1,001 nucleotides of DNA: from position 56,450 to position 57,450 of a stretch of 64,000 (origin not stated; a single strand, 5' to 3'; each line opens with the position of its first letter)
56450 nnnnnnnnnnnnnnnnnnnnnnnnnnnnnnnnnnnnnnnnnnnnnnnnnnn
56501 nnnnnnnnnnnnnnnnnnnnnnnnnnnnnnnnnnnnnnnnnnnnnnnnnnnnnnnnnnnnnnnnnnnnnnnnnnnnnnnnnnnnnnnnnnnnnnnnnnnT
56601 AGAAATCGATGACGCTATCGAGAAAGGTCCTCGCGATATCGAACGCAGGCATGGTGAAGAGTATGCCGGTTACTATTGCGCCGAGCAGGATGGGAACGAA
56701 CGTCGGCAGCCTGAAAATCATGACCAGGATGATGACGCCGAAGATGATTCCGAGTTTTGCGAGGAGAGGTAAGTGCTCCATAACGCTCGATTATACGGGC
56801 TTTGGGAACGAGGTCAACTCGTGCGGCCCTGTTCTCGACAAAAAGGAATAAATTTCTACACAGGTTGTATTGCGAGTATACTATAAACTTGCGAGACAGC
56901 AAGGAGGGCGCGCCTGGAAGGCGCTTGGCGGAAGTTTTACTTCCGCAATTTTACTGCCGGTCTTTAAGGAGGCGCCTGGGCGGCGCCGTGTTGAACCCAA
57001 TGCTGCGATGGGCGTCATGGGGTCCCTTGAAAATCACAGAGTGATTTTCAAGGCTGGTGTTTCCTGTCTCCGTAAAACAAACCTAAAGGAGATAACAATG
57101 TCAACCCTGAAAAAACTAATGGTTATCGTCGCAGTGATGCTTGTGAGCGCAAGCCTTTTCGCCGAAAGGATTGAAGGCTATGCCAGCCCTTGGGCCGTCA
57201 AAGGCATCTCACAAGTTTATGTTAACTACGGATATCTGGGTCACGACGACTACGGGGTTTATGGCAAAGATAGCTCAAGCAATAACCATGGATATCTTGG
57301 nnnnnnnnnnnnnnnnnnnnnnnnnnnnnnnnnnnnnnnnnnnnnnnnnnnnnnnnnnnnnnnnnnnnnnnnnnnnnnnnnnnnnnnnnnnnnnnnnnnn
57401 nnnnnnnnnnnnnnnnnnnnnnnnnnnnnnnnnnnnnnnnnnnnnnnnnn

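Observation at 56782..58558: Novel Gly/Tyr-rich tandem-repeat T9SS cargo protein with a long structured 5' leader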

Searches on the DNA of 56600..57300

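Call 6: search_rna_families(source=window, start=56600, end=57300, threshold=evalue, max_evalue=10)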
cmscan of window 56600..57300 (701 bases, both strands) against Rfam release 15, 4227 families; matches with E-value up to 10: 2.
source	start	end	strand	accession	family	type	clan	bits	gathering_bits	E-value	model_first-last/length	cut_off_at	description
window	57218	57234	+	RF03010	mcrA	Gene; sRNA;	-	12.6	57.6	1.6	1-51/51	no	mcrA RNA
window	57277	57300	+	RF00002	5_8S_rRNA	Gene; rRNA;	CL00112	10.9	42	2.5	1-24/154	3'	5.8S ribosomal RNA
